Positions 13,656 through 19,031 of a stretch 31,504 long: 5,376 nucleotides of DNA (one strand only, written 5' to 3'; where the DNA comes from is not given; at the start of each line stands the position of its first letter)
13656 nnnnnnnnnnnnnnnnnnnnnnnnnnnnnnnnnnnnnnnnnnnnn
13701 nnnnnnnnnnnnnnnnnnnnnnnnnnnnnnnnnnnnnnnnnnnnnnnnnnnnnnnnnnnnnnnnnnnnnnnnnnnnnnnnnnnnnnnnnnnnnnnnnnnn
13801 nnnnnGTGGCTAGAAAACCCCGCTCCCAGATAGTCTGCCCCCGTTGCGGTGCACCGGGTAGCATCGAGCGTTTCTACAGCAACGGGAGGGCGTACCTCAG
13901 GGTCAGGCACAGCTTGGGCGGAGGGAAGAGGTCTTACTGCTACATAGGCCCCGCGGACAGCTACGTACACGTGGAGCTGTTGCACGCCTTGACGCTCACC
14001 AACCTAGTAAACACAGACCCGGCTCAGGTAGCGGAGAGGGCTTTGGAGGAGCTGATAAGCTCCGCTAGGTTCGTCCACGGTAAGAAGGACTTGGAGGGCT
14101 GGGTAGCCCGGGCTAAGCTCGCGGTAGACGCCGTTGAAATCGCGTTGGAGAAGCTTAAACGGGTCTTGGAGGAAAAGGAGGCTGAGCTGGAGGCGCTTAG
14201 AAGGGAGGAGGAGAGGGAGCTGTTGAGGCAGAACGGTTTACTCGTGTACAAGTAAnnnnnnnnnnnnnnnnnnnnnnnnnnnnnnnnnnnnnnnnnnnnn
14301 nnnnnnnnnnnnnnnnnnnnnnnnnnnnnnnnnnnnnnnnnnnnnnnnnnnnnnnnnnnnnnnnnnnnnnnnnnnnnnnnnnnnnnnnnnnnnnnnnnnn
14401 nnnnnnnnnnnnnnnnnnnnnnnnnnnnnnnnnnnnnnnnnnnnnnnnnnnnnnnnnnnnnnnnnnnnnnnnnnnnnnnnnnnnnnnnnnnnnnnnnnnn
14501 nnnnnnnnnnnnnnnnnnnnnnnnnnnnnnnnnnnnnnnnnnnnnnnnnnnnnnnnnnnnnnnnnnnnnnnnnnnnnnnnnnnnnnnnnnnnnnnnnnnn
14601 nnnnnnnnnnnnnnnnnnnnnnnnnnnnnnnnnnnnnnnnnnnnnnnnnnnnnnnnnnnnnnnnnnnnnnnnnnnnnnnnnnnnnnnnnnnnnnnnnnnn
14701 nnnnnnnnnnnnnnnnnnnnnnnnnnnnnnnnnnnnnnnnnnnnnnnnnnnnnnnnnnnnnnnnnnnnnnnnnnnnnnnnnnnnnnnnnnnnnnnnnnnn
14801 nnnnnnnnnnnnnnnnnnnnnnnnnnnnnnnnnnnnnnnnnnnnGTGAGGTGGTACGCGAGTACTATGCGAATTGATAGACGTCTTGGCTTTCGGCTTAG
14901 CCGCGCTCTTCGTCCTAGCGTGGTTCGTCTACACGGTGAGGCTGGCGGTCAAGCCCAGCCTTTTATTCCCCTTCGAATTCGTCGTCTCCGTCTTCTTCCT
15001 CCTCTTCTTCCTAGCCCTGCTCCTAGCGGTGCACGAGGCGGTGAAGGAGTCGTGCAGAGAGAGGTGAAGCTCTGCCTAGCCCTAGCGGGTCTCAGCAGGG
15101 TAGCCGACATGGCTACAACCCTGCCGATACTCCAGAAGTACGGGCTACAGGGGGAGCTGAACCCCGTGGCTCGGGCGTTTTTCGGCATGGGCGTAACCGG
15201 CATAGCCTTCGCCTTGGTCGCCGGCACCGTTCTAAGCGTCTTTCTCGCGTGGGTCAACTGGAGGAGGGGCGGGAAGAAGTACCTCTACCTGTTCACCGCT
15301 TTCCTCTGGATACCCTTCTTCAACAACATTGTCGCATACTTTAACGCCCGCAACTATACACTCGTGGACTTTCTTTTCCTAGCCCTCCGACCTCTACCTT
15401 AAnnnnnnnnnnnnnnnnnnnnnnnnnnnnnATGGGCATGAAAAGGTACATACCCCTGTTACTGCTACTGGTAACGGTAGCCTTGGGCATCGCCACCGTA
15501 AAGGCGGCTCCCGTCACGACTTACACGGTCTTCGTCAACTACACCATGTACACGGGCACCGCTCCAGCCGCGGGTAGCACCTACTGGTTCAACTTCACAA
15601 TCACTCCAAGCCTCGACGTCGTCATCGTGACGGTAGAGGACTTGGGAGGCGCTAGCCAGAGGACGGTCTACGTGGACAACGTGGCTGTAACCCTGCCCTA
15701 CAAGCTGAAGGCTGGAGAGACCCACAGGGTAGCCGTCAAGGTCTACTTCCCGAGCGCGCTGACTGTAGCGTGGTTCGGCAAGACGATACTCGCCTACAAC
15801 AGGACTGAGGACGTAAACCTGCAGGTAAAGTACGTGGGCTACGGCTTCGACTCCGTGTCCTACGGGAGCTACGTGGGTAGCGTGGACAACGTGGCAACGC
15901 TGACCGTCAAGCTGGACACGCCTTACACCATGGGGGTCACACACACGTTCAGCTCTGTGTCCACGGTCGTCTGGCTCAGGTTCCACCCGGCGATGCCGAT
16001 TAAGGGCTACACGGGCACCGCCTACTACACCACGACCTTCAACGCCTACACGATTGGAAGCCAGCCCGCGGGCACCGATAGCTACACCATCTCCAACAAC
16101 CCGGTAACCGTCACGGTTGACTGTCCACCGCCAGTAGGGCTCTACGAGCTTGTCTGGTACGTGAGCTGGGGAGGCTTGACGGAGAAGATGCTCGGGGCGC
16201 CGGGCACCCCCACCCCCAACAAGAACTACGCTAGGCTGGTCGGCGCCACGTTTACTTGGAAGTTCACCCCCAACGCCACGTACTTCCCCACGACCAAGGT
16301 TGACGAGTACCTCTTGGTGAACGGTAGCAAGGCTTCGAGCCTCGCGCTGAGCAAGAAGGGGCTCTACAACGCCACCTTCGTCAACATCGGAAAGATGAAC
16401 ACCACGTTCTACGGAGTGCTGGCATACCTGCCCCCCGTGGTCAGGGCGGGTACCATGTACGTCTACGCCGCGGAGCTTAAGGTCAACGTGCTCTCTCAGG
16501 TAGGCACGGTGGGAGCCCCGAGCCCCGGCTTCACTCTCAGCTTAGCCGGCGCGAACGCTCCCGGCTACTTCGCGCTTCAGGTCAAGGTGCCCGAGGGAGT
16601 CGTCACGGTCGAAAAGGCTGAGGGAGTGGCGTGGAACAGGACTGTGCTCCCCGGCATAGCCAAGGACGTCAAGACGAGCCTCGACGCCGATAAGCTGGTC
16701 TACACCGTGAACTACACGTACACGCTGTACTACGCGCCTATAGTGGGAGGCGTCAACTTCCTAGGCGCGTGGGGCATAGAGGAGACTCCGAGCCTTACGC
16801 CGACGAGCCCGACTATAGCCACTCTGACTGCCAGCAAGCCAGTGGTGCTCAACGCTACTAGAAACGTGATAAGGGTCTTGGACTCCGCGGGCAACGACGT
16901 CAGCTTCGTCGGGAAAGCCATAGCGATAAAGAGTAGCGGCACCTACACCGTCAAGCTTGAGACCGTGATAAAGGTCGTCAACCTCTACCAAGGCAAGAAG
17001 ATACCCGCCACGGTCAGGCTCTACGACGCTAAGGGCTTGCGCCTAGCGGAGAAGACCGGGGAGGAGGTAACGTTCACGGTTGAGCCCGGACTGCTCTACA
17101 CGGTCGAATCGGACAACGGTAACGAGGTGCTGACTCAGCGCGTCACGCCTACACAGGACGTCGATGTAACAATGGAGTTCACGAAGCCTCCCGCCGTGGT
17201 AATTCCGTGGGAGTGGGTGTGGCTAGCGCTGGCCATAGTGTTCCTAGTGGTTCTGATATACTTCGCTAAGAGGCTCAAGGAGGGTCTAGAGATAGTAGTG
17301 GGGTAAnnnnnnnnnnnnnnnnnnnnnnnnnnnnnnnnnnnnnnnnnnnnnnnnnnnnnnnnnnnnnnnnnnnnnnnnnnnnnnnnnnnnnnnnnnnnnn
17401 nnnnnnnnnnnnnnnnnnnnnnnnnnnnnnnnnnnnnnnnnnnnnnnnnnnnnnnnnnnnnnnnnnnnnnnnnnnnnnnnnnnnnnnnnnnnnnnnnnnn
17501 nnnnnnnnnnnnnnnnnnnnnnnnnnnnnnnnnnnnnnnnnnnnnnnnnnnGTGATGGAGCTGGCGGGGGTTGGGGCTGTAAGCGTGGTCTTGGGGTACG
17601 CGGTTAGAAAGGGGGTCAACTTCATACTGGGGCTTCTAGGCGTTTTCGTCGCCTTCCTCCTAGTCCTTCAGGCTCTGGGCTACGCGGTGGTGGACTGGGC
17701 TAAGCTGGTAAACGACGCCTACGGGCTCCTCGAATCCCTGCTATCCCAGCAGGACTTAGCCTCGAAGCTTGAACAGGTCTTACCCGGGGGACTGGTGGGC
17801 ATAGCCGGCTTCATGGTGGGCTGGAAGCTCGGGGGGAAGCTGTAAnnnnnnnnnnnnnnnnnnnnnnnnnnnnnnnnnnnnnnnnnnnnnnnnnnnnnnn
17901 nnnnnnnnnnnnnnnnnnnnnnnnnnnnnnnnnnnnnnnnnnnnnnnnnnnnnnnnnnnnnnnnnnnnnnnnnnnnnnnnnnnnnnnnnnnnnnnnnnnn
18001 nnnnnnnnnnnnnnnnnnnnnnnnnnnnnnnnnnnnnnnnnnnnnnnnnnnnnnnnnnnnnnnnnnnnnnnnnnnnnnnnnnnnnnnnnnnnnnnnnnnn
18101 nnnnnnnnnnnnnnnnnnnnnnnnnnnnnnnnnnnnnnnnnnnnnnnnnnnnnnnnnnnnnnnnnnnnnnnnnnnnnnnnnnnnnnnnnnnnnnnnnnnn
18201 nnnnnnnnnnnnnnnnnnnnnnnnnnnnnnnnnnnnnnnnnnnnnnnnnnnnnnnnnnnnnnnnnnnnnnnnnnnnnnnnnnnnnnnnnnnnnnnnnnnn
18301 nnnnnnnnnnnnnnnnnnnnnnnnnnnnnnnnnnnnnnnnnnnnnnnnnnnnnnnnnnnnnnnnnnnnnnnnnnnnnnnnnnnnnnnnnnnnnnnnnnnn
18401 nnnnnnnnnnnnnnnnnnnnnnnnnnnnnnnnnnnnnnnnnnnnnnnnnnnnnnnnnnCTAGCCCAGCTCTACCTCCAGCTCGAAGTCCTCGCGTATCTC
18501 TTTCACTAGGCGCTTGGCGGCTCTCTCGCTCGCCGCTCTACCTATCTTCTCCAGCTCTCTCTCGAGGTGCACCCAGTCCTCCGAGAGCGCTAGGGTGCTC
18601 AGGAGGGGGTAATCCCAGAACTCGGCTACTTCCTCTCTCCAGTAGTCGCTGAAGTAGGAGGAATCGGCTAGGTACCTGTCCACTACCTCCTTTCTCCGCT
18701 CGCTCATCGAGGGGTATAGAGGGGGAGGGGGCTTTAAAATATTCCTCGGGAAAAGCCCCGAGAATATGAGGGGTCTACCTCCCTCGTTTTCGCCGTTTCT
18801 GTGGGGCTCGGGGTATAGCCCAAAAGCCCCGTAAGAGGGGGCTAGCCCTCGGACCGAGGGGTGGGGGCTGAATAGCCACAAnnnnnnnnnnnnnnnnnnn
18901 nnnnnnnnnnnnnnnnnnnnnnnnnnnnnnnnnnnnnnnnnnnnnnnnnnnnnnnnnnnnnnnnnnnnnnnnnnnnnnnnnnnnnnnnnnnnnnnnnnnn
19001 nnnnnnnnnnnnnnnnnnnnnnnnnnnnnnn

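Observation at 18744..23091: Helicase/origin module bracketed by 98-nt inverted repeats with nested partial copies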

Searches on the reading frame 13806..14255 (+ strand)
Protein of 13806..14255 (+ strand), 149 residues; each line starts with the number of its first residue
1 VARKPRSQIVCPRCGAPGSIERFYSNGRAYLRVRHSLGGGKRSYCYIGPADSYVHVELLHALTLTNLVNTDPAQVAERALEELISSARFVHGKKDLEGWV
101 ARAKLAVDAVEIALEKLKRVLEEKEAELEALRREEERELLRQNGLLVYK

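Call 95: search_protein_families(library=pfam, max_evalue=0.01, proteins=[window:13806-14255:+])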
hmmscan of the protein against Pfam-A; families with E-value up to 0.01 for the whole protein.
window:13806-14255:+ (149 aa): 1 family
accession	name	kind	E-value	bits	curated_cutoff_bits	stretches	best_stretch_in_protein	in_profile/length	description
PF22415.1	PSV_ORF131-like_dom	-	1.5e-05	25.3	27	1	9-40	23-55/80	PSV_Hypothetical protein ORF131-like domain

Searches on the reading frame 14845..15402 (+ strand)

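Call 27: search_protein_families(library=pfam, max_evalue=0.01, proteins=[window:14845-15402:+])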
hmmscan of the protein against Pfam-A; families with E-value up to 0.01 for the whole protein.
window:14845-15402:+ (185 aa): 1 family
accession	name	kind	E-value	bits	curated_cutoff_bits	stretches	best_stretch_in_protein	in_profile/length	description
PF18902.5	DUF5658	-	0.00034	21.7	25.2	1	85-153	4-69/82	Domain of unknown function (DUF5658)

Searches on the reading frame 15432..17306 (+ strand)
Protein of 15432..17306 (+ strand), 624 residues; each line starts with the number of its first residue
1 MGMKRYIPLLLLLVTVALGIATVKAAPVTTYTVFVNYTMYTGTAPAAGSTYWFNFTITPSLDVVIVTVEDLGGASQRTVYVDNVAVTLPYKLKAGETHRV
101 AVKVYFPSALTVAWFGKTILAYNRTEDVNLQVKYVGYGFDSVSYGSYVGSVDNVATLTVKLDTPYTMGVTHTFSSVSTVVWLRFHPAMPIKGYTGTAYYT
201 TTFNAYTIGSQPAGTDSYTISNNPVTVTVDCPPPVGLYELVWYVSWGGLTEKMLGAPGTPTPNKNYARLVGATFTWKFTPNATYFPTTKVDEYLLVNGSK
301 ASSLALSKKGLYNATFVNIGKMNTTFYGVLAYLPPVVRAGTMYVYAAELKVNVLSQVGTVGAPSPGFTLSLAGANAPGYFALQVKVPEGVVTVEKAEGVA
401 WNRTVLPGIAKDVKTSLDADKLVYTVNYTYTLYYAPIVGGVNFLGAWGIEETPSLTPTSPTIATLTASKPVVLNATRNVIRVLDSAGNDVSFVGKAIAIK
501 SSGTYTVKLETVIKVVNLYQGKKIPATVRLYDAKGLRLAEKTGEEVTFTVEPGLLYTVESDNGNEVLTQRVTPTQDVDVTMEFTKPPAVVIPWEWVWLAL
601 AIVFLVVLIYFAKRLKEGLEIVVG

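Call 11: search_protein_families(library=pfam, max_evalue=0.01, proteins=[window:15432-17306:+])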
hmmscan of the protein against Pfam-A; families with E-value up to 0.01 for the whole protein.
window:15432-17306:+ (624 aa): 0 families

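Call 12: search_protein_families(library=phrogs, max_evalue=0.01, proteins=[window:15432-17306:+])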
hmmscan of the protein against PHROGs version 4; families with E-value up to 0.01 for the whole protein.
window:15432-17306:+ (624 aa): 0 families

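Call 65: find_homologous_proteins(query=window:15432-17306:+)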
Query window:15432-17306:+ (624 aa): 3 proteins with E <= 0.001 among 8000 candidates.
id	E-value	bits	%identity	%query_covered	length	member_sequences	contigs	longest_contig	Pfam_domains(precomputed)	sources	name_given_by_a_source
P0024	0.0e+0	1371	100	100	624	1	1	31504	-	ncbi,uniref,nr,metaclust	ncbi:hypothetical protein [Thermofilum pendens]|uniref:Uncharacterized protein n=1 Tax=Thermofilum p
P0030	1.2e-52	197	49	39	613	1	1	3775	-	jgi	jgi:hypothetical protein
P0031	1.2e-51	194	48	39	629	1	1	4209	-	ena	-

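Call 66: find_encoding_contigs(protein=P0031, flank=10000)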
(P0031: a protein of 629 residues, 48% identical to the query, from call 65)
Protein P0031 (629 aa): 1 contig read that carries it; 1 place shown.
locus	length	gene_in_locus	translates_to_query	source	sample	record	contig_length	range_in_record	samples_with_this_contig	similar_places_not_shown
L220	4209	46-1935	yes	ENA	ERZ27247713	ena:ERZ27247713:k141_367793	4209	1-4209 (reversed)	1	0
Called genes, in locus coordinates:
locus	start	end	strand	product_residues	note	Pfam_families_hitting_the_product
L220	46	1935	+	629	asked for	-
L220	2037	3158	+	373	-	-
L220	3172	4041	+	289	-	-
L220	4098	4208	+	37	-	?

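Call 67: find_encoding_contigs(protein=P0030, flank=10000)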
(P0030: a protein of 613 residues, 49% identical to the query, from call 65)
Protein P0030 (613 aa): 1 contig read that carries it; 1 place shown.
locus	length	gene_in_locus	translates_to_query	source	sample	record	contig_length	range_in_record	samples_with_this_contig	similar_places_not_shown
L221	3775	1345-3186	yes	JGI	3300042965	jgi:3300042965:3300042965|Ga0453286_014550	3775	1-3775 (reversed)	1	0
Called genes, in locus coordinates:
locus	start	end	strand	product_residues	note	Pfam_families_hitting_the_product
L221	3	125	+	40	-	?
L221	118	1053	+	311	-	-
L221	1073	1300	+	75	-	-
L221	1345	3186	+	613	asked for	-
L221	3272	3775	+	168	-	?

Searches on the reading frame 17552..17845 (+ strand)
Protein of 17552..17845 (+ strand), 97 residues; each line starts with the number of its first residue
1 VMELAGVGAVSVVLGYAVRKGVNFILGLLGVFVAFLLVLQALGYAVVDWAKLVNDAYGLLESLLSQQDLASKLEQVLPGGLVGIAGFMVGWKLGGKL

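Call 96: search_protein_families(library=pfam, max_evalue=0.01, proteins=[window:17552-17845:+])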
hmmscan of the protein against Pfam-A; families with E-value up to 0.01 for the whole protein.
window:17552-17845:+ (97 aa): 1 family
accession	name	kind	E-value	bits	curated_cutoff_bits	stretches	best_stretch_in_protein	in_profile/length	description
PF04930.20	FUN14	-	5.7e-07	30.3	22.5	1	12-94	9-91/92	FUN14 family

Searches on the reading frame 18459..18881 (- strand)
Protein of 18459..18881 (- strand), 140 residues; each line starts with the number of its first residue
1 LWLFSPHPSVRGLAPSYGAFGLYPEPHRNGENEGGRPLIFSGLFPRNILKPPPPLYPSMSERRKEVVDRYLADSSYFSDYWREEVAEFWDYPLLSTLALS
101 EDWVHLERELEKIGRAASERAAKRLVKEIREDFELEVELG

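Call 52: find_encoding_contigs(protein=window:18459-18881:-, flank=10000, max_places=10)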
Protein window:18459-18881:- (140 aa): 1 contig read that carries it; 1 place shown.
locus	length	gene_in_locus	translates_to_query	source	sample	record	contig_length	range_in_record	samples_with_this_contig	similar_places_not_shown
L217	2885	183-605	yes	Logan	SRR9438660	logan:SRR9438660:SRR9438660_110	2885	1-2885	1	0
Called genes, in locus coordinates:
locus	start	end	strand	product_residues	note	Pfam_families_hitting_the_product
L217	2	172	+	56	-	?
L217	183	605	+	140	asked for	-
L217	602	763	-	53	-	-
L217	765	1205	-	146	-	-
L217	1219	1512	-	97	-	PF04930:FUN14 (weak)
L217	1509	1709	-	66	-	-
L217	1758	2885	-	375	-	?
